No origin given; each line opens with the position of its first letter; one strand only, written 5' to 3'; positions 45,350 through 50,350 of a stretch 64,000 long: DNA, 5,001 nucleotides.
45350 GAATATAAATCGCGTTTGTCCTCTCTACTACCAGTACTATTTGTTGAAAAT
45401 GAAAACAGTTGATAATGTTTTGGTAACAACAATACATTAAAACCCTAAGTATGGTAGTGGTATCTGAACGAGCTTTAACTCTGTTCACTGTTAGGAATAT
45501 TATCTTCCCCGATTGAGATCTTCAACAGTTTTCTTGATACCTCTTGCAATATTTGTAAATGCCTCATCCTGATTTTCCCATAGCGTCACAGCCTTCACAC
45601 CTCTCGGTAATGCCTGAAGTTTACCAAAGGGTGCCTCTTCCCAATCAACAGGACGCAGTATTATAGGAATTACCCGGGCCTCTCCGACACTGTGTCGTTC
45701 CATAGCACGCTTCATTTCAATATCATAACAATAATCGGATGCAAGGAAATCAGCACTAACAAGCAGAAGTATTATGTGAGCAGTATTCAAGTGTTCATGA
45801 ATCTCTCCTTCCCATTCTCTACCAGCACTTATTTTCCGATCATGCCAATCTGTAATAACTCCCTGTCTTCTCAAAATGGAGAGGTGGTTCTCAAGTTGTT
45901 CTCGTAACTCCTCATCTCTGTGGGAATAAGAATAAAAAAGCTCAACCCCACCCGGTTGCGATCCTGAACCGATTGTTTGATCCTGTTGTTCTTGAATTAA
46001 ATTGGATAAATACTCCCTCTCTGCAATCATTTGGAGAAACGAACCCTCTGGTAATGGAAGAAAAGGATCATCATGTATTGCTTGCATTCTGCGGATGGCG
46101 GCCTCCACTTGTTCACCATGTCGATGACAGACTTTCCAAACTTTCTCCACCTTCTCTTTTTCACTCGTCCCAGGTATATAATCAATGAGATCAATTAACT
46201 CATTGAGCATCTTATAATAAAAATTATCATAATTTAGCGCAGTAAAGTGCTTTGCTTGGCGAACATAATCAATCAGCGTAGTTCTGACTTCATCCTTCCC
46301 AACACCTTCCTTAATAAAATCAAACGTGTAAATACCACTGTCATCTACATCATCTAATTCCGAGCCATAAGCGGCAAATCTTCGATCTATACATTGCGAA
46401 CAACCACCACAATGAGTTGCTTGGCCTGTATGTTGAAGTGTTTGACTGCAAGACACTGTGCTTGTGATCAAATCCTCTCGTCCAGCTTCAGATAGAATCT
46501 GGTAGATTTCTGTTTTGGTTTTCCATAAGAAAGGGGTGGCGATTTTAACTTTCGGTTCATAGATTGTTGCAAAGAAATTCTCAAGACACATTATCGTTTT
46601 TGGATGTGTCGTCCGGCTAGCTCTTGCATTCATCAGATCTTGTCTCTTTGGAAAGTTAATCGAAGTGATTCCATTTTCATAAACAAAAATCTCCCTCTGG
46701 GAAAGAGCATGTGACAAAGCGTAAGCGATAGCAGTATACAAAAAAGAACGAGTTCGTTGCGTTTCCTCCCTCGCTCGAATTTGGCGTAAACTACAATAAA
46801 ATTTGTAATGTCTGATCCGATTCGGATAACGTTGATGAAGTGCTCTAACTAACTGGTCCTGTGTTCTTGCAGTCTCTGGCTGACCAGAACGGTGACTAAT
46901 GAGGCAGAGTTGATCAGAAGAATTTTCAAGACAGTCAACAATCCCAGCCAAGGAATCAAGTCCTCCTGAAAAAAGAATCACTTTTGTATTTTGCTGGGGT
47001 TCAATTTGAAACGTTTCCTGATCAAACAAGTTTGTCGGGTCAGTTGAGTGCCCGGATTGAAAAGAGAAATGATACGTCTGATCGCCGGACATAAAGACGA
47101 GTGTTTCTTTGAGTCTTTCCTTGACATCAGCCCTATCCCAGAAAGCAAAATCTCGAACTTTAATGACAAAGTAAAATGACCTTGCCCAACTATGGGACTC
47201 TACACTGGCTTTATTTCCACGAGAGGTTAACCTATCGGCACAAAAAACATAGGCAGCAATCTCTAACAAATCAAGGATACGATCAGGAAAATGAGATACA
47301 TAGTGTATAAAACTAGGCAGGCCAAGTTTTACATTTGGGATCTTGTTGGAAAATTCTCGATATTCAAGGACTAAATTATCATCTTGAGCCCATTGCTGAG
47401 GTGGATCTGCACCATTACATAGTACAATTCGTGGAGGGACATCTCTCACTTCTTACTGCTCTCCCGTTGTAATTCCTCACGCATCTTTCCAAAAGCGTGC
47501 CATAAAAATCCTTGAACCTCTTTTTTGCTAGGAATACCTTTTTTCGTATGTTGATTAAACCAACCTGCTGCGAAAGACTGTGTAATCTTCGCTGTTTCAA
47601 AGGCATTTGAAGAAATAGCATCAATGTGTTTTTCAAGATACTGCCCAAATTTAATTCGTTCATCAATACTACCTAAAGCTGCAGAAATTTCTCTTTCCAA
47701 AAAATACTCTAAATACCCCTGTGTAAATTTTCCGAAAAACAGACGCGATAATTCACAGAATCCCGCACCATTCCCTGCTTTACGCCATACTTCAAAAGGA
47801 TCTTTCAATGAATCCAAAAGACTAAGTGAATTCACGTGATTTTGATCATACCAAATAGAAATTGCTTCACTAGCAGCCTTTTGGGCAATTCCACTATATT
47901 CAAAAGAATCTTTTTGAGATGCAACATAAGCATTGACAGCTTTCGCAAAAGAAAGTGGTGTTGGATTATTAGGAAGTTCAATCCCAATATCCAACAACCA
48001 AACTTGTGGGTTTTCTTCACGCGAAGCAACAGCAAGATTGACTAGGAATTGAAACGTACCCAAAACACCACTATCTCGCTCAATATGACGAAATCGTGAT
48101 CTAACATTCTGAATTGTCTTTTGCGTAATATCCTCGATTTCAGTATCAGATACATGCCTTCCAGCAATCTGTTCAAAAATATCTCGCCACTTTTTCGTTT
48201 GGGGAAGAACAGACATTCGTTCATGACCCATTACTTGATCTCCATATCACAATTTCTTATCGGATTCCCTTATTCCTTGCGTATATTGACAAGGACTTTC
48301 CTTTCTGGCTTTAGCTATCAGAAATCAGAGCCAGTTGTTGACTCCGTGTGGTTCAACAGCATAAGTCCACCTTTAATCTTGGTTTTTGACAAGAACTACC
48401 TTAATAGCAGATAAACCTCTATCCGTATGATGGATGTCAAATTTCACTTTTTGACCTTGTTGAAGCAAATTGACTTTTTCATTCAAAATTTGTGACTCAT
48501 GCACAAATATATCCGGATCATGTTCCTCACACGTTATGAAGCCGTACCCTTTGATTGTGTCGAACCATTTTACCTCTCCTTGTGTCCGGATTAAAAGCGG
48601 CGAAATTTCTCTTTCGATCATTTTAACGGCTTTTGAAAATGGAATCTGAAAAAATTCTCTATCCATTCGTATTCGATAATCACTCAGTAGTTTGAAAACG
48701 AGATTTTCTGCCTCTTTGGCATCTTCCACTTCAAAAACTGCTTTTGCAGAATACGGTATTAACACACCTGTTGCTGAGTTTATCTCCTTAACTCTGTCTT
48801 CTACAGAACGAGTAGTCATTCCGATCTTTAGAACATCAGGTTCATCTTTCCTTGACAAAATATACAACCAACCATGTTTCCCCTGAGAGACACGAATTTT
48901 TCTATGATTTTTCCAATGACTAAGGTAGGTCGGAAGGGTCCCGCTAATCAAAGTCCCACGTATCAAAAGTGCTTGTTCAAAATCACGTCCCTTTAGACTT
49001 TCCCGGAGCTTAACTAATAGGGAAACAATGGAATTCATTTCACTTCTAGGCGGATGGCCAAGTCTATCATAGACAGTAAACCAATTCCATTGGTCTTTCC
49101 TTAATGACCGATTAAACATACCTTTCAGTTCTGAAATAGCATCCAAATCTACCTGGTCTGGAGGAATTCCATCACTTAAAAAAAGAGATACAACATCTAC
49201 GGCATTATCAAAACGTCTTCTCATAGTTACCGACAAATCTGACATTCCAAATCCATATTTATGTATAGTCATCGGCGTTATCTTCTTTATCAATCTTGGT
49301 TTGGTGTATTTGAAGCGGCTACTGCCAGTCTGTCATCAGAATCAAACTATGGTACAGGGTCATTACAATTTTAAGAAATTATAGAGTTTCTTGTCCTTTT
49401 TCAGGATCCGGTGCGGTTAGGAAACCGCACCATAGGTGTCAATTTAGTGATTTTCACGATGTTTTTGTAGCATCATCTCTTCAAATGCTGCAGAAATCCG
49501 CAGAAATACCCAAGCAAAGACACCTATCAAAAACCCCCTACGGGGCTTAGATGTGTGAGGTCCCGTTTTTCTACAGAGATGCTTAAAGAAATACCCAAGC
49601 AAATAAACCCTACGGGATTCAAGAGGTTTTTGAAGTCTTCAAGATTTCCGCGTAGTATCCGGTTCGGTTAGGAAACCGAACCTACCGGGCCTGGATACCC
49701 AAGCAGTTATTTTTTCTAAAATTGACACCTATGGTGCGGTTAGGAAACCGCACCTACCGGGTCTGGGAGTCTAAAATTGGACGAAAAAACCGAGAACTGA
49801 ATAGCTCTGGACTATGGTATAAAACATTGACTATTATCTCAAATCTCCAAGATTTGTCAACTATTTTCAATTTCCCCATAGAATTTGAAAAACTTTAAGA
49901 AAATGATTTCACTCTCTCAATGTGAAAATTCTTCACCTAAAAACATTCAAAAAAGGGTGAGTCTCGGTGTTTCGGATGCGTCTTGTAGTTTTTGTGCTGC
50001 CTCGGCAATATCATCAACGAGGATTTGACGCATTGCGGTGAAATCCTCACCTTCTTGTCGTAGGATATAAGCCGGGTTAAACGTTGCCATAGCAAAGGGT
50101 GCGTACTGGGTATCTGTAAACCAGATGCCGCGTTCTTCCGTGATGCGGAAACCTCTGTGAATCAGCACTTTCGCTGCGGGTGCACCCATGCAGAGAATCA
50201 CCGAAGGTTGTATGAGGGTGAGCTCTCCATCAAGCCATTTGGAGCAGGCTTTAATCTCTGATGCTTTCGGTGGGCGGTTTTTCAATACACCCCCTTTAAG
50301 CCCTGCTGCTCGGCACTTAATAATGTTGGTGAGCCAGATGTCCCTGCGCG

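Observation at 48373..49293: T5orf172 (GIY-YIG-like) + cold-shock domain protein at the head of the putative defense operon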

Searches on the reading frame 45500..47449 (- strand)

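Call 3: search_protein_families(library=pfam, proteins=[window:45500-47449:-], max_evalue=0.1)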
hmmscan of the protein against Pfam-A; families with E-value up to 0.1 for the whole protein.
window:45500-47449:- (649 aa): 4 families
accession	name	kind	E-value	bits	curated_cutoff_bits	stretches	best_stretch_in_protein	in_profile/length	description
PF13676.11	TIR_2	-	1.9e-14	54.6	28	1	505-631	2-118/122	TIR domain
PF06508.19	QueC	-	2.5e-09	37.4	22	1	233-358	95-204/210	Queuosine biosynthesis protein QueC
PF01582.25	TIR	-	1.3e-06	28.8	21.3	1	508-638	5-140/179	TIR domain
PF08937.16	ThsB_TIR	-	0.0039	18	21.2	1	505-584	1-85/100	Thoeris protein ThsB, TIR-like domain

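Call 4: search_protein_families(library=padloc, proteins=[window:45500-47449:-], max_evalue=0.1)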
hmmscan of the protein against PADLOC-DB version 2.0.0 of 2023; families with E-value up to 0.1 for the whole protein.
window:45500-47449:- (649 aa): 5 families
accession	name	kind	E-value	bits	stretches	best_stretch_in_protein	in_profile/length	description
PDLC00420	ThsB1|ThsB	-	4.8e-64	214.5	1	503-647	3-147/319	TIR-like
PDLC02214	QatC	-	3.2e-50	169.3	1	56-381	58-380/453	-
PDLC00911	QueC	-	2.9e-10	38.6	2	290-358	122-183/190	QueC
PDLC02012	SAVED5--SAVED_TIR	-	4.3e-09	33.9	1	503-602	15-109/404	-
PDLC05062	PDC-S66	-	0.019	12.4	1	491-596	138-240/282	-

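Call 5: search_protein_families(library=ncbifam, proteins=[window:45500-47449:-], max_evalue=0.1)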
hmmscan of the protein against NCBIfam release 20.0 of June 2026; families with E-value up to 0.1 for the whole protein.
window:45500-47449:- (649 aa): 4 families
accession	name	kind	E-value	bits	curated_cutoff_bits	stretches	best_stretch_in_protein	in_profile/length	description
NF041925.1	QatC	equivalog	2.5e-58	197.9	280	1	56-377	10-329/398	Qat anti-phage system QueC-like protein QatC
TIGR00364.1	TIGR00364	equivalog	9e-08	31.9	150.3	1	296-356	145-201/201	7-cyano-7-deazaguanine synthase QueC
NF040588.1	FxsC_Nterm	equivalog_domain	1.6e-05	24.9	130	1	532-625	46-138/182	TIR-like protein FxsC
NF008317.0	PRK11106.1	equivalog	0.00073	19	378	1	296-355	149-205/231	7-cyano-7-deazaguanine synthase QueC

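Call 6: search_protein_families(library=phrogs, proteins=[window:45500-47449:-], max_evalue=0.01)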
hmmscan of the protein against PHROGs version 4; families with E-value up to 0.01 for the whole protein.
window:45500-47449:- (649 aa): 1 family
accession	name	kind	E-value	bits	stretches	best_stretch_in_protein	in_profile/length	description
phrog_1550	-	moron, auxiliary metabolic gene and host takeover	3.5e-12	46.8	1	145-360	137-347/418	QueC-like queuosine biosynthesis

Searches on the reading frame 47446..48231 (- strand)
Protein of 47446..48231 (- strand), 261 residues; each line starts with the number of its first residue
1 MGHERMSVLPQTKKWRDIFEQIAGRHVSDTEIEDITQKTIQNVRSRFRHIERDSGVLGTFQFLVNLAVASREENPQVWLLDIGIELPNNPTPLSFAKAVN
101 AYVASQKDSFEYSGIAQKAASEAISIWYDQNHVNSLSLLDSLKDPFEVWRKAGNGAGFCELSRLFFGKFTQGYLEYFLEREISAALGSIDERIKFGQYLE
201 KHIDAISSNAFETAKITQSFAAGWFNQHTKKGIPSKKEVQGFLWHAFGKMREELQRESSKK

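Call 3: search_protein_families(library=pfam, proteins=[window:47446-48231:-], max_evalue=0.1)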
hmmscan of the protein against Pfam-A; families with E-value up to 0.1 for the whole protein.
window:47446-48231:- (261 aa): 0 families

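Call 4: search_protein_families(library=padloc, proteins=[window:47446-48231:-], max_evalue=0.1)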
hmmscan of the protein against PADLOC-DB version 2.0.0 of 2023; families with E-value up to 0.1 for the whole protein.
window:47446-48231:- (261 aa): 1 family
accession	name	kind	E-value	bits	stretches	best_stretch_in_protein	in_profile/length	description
PDLC03152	Specificity_I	-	0.01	12.6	1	127-231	94-198/403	Type I specificity subunit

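Call 5: search_protein_families(library=ncbifam, proteins=[window:47446-48231:-], max_evalue=0.1)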
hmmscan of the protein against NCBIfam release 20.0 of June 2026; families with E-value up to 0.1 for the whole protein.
window:47446-48231:- (261 aa): 0 families

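Call 6: search_protein_families(library=phrogs, proteins=[window:47446-48231:-], max_evalue=0.01)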
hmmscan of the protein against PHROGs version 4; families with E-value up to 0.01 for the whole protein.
window:47446-48231:- (261 aa): 0 families

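Call 76: find_homologous_proteins(query=window:47446-48231:-, max_evalue=0.001)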
Query window:47446-48231:- (261 aa): 1323 proteins with E <= 0.001 among 1835 candidates; the best 120 are listed.
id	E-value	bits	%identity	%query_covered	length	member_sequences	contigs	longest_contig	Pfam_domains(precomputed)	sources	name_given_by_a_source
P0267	1.7e-171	586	100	100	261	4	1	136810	-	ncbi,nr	ncbi:hypothetical protein C6503_22365 [Candidatus Poribacteria bacterium]|nr:MAG: hypothetical prote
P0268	1.3e-127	442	75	100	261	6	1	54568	-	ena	-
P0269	4.1e-126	438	75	100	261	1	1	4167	-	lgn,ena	-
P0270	2.1e-124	432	72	100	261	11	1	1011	-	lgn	-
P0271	1.6e-123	429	72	100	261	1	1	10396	-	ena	-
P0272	6.3e-123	427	72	100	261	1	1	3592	-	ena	-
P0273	4.9e-122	424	94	78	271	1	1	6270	-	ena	-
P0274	6.6e-122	424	72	100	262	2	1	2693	-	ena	-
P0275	1.4e-121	423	70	98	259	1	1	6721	-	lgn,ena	-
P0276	2.0e-121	422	71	100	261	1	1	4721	-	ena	-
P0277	2.8e-121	422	72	100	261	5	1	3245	-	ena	-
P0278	4.5e-121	421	71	100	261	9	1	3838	-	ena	-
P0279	5.2e-121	421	70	100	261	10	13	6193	-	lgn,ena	-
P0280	3.1e-120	418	71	100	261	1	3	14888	-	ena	-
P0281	5.3e-120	418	70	100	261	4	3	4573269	-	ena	-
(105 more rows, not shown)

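Call 78: find_related_loci(query=A6, collection=metagenome_contigs, flank=8000)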
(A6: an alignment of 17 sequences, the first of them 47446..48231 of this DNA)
Query A6 (261 aa) in metagenome_contigs; peptide patterns used: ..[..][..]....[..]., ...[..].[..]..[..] (x = any residue, [..] = any of these).
357 stretches matched a pattern; 206 encode a relative of the query (tblastn E <= 1e-3); the best 80 are kept; 80 distinct loci.
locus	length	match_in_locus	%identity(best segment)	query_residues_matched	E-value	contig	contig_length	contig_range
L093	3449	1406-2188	65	1-261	2e-116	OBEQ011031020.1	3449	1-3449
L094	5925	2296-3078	57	1-261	6e-104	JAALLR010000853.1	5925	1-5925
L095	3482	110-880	55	1-257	2e-95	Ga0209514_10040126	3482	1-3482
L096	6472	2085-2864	53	1-260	1e-93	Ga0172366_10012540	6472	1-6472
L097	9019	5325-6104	53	1-260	1e-93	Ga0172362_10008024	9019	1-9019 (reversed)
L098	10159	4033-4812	53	1-260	1e-93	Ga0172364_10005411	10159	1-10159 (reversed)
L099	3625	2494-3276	55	1-261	4e-94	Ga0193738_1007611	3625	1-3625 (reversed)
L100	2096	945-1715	53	1-257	2e-96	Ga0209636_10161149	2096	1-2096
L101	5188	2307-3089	52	1-261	4e-92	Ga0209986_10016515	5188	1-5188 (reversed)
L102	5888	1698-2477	51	1-260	1e-91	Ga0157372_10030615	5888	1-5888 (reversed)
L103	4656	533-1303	52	1-257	8e-91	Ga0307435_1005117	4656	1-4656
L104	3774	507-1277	52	1-257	3e-91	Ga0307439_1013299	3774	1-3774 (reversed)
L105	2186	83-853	52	1-257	2e-94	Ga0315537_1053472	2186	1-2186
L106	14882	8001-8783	52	1-261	4e-88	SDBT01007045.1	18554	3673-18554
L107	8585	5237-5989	53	1-252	3e-86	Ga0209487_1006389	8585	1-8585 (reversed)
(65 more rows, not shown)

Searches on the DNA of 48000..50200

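Call 74: search_rna_families(source=window, start=48000, end=50200, threshold=evalue, max_evalue=1)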
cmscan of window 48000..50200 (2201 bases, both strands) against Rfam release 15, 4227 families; matches with E-value up to 1: 3.
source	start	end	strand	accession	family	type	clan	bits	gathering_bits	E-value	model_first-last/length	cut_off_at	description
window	48550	48622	-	RF01991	SECIS_5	Cis-reg;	-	21.7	50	0.66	1-66/66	no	Selenocysteine insertion sequence 5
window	48677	48749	-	RF00925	MIR1027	Gene; miRNA;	-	19.5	150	0.8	1-142/142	no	MIR1027 microRNA precursor family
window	49831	49991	-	RF02577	tsr24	Gene; sRNA;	-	17.9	50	0.37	1-238/238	no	S. aureus tsr24 small RNA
